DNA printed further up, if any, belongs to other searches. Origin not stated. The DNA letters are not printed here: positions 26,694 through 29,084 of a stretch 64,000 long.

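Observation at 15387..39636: Hybrid PUL: a starch-type import module coupled to three GH127-like cysteine glycosidases, two de-acylases and a non-phosphorylative sugar-acid pathway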

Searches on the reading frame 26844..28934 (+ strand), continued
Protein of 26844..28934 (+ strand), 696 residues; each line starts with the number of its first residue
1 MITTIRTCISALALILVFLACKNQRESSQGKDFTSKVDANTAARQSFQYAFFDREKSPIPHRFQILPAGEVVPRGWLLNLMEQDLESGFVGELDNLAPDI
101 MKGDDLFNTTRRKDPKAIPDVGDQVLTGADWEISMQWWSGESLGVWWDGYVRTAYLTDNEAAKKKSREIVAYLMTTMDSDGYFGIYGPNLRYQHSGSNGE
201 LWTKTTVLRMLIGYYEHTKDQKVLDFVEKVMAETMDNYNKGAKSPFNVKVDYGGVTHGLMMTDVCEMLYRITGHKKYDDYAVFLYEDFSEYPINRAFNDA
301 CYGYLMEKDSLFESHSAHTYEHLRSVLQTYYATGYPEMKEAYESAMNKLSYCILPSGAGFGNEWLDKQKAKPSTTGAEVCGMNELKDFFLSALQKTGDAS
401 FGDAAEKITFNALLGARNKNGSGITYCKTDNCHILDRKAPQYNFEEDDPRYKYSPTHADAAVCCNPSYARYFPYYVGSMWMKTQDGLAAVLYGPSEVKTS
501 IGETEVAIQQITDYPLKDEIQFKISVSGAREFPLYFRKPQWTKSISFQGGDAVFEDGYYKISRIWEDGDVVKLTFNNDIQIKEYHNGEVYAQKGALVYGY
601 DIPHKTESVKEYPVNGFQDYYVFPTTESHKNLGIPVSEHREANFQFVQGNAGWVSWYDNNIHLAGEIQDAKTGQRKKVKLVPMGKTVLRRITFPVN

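Call 37: search_protein_families(library=pfam, proteins=[L009:15616-17388:+, L009:14093-14647:+, L009:14647-15603:+, L009:17409-18218:+, L009:3996-4718:+, L009:9042-9971:+, L009:19580-20215:+, L005:5304-7934:+, L005:7958-9283:+, L005:9289-9963:+], max_evalue=0.001)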
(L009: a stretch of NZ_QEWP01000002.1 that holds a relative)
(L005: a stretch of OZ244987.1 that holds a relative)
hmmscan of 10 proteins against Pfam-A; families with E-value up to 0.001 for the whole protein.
L009:15616-17388:+ (590 aa): 0 families

L009:14093-14647:+ (184 aa): 2 families
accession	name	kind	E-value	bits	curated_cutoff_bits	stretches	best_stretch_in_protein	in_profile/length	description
PF06560.17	GPI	-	1.1e-25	90.5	20.7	1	25-172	2-165/182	Glucose-6-phosphate isomerase (GPI)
PF07883.17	Cupin_2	-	8.8e-07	29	27.2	1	88-146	14-64/70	Cupin domain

L009:14647-15603:+ (318 aa): 2 families
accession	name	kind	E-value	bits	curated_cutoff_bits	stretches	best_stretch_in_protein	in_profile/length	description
PF00480.26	ROK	-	6.3e-38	131.4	22.9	1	6-309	4-292/294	ROK family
PF01869.26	BcrAD_BadFG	-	0.00097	19.2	31.5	0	7-72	4-72/271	BadF/BadG/BcrA/BcrD ATPase family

L009:17409-18218:+ (269 aa): 2 families
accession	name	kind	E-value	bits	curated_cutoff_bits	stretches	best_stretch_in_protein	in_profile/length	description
PF06560.17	GPI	-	4.3e-21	75.4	20.7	1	59-217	26-180/182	Glucose-6-phosphate isomerase (GPI)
PF02373.28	JmjC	-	0.00025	21.9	24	1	131-166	68-103/114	JmjC domain, hydroxylase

L009:3996-4718:+ (240 aa): 2 families
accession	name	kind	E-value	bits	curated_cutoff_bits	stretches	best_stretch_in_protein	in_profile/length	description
PF13472.12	Lipase_GDSL_2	-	1.1e-18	68.9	32.9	1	74-228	1-177/178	GDSL-like Lipase/Acylhydrolase family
PF00657.28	Lipase_GDSL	-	6.1e-10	40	23.6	1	90-234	41-208/208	GDSL-like Lipase/Acylhydrolase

L009:9042-9971:+ (309 aa): 1 family
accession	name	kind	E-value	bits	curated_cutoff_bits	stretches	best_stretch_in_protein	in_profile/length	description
PF03629.24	SASA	-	7.2e-29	101.4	24.8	1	31-301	3-224/226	Carbohydrate esterase, sialic acid-specific acetylesterase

L009:19580-20215:+ (211 aa): 3 families
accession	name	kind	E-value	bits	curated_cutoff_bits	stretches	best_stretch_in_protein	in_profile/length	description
PF13419.12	HAD_2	-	5.6e-20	72.6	23.8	1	8-183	2-178/178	Haloacid dehalogenase-like hydrolase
PF00702.32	Hydrolase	-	6.1e-14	53.3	26.4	1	5-169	2-183/191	haloacid dehalogenase-like hydrolase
PF12710.13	HAD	-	1.1e-07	32.9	27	1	8-169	2-184/189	haloacid dehalogenase-like hydrolase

L005:5304-7934:+ (876 aa): 3 families
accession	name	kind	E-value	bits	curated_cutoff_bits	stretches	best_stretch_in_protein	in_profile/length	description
PF00128.31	Alpha-amylase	-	2.3e-52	179.2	22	1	48-435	1-360/446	Alpha amylase, catalytic domain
PF09985.14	Glucodextran_C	-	8.6e-20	71.6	22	1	673-864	3-193/228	C-terminal binding-module, SLH-like, of glucodextranase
PF16657.11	Malt_amylase_C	-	0.00087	19.8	27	0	477-532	1-52/75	Maltogenic Amylase, C-terminal domain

L005:7958-9283:+ (441 aa): 1 family
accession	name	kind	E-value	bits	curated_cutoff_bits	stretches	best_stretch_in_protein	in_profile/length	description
PF00144.29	Beta-lactamase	-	1.1e-41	143.5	27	1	74-419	24-313/329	Beta-lactamase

L005:9289-9963:+ (224 aa): 4 families
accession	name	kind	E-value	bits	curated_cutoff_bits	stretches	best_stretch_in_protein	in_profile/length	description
PF00884.28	Sulfatase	-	1e-13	51.7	25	1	39-104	1-66/301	Sulfatase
PF16657.11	Malt_amylase_C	-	6.4e-08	33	27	1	147-212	6-70/75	Maltogenic Amylase, C-terminal domain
PF02806.24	Alpha-amylase_C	-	2.3e-05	25.1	21.2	1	150-196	6-53/95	Alpha amylase, C-terminal all-beta domain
PF22026.2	Alpha-amylase_C_2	-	2.7e-05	24.9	27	1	145-193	2-50/78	Alpha-amylase C-terminal domain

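Call 38: search_protein_families(library=ncbifam, proteins=[L009:15616-17388:+, L009:14093-14647:+, L009:14647-15603:+, L009:17409-18218:+, L008:18894-19766:+, L008:20677-21723:+, L074:8365-9171:+, L039:9153-9980:+], max_evalue=0.00001)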
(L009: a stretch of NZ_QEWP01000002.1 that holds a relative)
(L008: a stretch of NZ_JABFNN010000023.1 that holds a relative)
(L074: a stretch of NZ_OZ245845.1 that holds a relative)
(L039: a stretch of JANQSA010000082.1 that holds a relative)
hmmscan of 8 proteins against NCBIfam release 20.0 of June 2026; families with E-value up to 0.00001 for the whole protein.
L009:15616-17388:+ (590 aa): 0 families

L009:14093-14647:+ (184 aa): 0 families

L009:14647-15603:+ (318 aa): 13 families
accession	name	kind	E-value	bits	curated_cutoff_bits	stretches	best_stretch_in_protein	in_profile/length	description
TIGR00744.1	ROK_glcA_fam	subfamily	7.8e-39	133.8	260.35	1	6-312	3-312/318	ROK family glucokinase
NF007251.0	PRK09698.1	equivalog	4e-26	92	253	1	6-296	11-282/304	allose kinase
NF042998.1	bglucokin_BglK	equivalog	4.8e-24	85.1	550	1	5-306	5-283/291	beta-glucoside kinase BglK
NF003461.0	PRK05082.1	subfamily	1.1e-22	80.8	283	1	1-310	1-288/291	N-acetylmannosamine kinase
NF009835.0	PRK13310.1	equivalog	4.6e-22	78.7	380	1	5-279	4-271/303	N-acetylglucosamine kinase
NF045551.1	GK_Pyrobac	equivalog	1.5e-21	77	500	1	104-275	87-249/294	ATP-dependent glucokinase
NF047937.1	TransRegNagC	equivalog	1.8e-21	76.8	650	1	23-287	102-362/399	DNA-binding transcriptional regulator NagC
NF049930.1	TransRegMlc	equivalog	1.4e-18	67.4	530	1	28-292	116-372/405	sugar metabolism global transcriptional regulator Mlc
NF047821.1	NactlManKinNanK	equivalog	2e-17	63.6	450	1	1-262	1-243/288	N-acetylmannosamine kinase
NF009836.0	PRK13311.1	equivalog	1.7e-11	43.8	551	1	3-190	2-192/256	N-acetyl-D-glucosamine kinase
NF007108.0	PRK09557.1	equivalog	2.3e-11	43.5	443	1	6-279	6-271/303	fructokinase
NF045942.1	PolPhglucPhase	equivalog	8.3e-09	35.5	250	1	7-152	6-146/242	polyphosphate--glucose phosphotransferase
NF009853.0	PRK13320.1-5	equivalog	2e-08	34.1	287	1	4-100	3-100/243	type III pantothenate kinase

L009:17409-18218:+ (269 aa): 0 families

L008:18894-19766:+ (290 aa): 0 families

L008:20677-21723:+ (348 aa): 15 families
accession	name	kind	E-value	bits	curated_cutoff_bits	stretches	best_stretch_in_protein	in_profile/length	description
NF041633.1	trifunc_aldol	exception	2.7e-148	495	700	1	2-348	242-580/580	KHG/KDPG aldolase/sugar kinase fusion protein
NF041332.1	KDG_KDGal_kin_Halo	equivalog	7.1e-61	206.4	440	1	1-348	1-320/320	bifunctional 2-dehydro-3-deoxygluconokinase/2-dehydro-3-deoxygalactonokinase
NF040938.1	KDG_KDGal_kin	equivalog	1.7e-36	125.9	400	2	4-203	1-195/305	bifunctional 2-dehydro-3-deoxygluconokinase/2-dehydro-3-deoxygalactonokinase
TIGR04382.1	myo_inos_iolC_N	equivalog_domain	6.9e-30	104.4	300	1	4-336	4-307/309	5-dehydro-2-deoxygluconokinase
NF006957.1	PRK09434.1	equivalog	9e-13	48.4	450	1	2-318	2-285/302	fructokinase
NF052444.1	DhDoxglucKinKdgK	equivalog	1.3e-11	44.5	400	1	6-209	5-206/303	2-dehydro-3-deoxygluconokinase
TIGR02152.1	D_ribokin_bact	equivalog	1.7e-11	44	299.65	0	185-326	169-287/298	ribokinase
NF053626.1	RibKinHalex1628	equivalog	2.4e-10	40.4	330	0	267-338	220-291/293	ATP-dependent ribose-1-phosphate kinase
NF007321.0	PRK09813.1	equivalog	9.9e-10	38.3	247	0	261-302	198-238/261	fructoselysine 6-kinase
NF049991.1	TagKinase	equivalog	1e-09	37.6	420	1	3-208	9-211/321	tagatose kinase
NF008353.0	PRK11142.1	equivalog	1.4e-08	34.6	341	1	25-329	31-293/307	ribokinase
NF047869.1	myo_kin_aldol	exception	3.1e-08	32.4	600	1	8-315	13-307/586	bifunctional 5-dehydro-2-deoxygluconokinase/5-dehydro-2-deoxyphosphogluconate aldolase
NF041134.1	R1P_kin_Thcocales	equivalog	3.4e-08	33.2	500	0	274-304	218-248/291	ADP-dependent ribose-1-phosphate kinase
TIGR03168.1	1-PFK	subfamily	2.9e-06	26.4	216.4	0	262-337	226-298/305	hexose kinase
NF007068.0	PRK09513.1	equivalog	6.2e-06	25.6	432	0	277-319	244-285/312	1-phosphofructokinase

L074:8365-9171:+ (268 aa): 2 families
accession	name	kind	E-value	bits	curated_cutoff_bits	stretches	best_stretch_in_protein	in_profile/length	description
NF052437.1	MPhHdxlPhnYGIM8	equivalog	5.8e-09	35.8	500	1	11-227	3-213/260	methylphosphonate hydroxylase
NF045813.1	DxPntBtaHylase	equivalog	9.6e-07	28.4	550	0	97-173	109-184/285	1-deoxypentalenic acid 11-beta-hydroxylase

L039:9153-9980:+ (275 aa): 0 families

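Call 48: search_dna_similar(query=window:26844-28934:+, collection=plasmids, mode=protein, max_rows=15)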
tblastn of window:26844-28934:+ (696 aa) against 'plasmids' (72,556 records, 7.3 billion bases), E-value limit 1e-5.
Records with a match: 242; places in all: 255; records where one place covers at least 80% of the query: 10.
Best place of each record, by identity: <60% 242.
By first word of the organism name: Rhizobium 92; Sinorhizobium 76; Agrobacterium 18; Mesorhizobium 5; Escherichia 4; Chondrinema 4; Hymenobacter 4; Streptomyces 3; Deinococcus 3; Persicobacter 2; and 27 more.
By predicted mobility (MOB-suite, as given by PLSDB): non-mobilizable 129; mobilizable 63; conjugative 50.
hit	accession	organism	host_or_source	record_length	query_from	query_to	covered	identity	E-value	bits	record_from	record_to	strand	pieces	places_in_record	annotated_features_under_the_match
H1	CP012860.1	Persicobacter sp. JZB09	cell culture,soil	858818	64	693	91%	35.8%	1e-124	416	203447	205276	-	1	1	record has no annotation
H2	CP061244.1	Escherichia coli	Homo sapiens,cell culture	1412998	70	693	89%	30.9%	3e-81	330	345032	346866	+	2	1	none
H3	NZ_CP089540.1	Spirosoma oryzicola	Single cell,Surface layer of rice grains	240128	1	695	100%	25.0%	6e-38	159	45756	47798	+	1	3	beta-L-arabinofuranosidase domain-containing protein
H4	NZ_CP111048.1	Chondrinema litorale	Seaweed,red alga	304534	66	695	91%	26.1%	6e-35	150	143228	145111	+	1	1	beta-L-arabinofuranosidase domain-containing protein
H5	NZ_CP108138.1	Streptomyces sp. NBC_00184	-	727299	30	696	96%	23.6%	6e-33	144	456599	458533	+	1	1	RICIN domain-containing protein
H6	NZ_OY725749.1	Parabacteroides distasonis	-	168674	34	695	95%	23.2%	3e-32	142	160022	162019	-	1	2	beta-L-arabinofuranosidase domain-containing protein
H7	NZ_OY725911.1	Bacteroides finegoldii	-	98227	56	694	92%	22.8%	9e-28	128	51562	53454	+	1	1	beta-L-arabinofuranosidase domain-containing protein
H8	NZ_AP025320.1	Fulvitalea axinellae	-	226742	66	695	91%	23.0%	7e-30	134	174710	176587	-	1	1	beta-L-arabinofuranosidase domain-containing protein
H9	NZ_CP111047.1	Chondrinema litorale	Seaweed,red alga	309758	51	635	84%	24.2%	1e-35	152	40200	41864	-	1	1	none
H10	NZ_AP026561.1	Deinococcus aetherius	-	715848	66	634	82%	24.4%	4e-30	135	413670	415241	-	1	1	glycoside hydrolase family 127 protein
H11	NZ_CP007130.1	Gemmatirosa kalamazoonensis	-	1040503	59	607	79%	23.1%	1e-27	127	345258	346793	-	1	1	record has no annotation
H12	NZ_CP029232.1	Sinorhizobium fredii CCBAU 45436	Glycine max,cell culture,plant root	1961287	80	598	75%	23.3%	3e-22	110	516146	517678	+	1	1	record has no annotation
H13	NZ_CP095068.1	Hymenobacter volaticus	single cell,air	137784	165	635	68%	23.8%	4e-27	125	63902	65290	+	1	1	beta-L-arabinofuranosidase domain-containing protein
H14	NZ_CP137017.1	Sinorhizobium fredii GR64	Phaseolus vulgaris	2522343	133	598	67%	23.9%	4e-20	103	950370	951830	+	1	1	record has no annotation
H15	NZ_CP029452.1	Sinorhizobium fredii CCBAU 25509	Glycine soja,cell culture,plant root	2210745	133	598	67%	23.7%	4e-20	103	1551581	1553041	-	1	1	record has no annotation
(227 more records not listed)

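Call 50: search_solved_structures(query=L009:15616-17388:+, max_evalue=1)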
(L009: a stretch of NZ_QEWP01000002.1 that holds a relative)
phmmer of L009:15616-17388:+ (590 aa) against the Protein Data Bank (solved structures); distinct sequences matched with E-value up to 1: 2.
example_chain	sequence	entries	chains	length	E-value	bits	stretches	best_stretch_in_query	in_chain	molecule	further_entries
1qwr_A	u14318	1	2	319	3.3e-08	35.5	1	237-466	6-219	Mannose-6-phosphate isomerase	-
1zx5_A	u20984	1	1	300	9.4e-07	30.7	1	249-450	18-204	mannosephosphate isomerase, putative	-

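Call 51: search_protein_families(library=pfam, proteins=[L009:15616-17388:+, L022:16684-18435:+, L039:9153-9980:+, L018:9171-9995:+], max_evalue=5)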
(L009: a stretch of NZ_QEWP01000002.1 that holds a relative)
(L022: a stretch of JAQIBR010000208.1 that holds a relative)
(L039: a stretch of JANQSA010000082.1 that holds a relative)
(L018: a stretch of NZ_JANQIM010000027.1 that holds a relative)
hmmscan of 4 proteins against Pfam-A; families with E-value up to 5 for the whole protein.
L009:15616-17388:+ (590 aa): 2 families
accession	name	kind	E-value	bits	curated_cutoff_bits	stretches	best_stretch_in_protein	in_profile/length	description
PF20511.4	PMI_typeI_cat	-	0.012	16.2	22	1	300-362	64-120/143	Phosphomannose isomerase type I, catalytic domain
PF13592.12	HTH_33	-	0.074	13.1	25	1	339-363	8-32/60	Winged helix-turn helix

L022:16684-18435:+ (583 aa): 1 family
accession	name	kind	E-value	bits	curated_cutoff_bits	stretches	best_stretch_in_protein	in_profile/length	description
PF23871.1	DUF7226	-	0.11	12.8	27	1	338-396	17-69/142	Domain of unknown function (DUF7226)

L039:9153-9980:+ (275 aa): 1 family
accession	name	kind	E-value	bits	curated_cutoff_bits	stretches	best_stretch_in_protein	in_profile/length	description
PF17315.7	FMP23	-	0.13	13.5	27.6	1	87-162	16-94/118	Found in mitochondrial proteome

L018:9171-9995:+ (274 aa): 2 families
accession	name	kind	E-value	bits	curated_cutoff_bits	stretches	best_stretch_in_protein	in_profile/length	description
PF01261.30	AP_endonuc_2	-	0.0026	17.9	31.1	1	24-191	4-185/249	Xylose isomerase-like TIM barrel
PF18548.6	MetOD2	-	0.15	12.4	30.6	1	27-92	15-72/88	Metanogen output domain 2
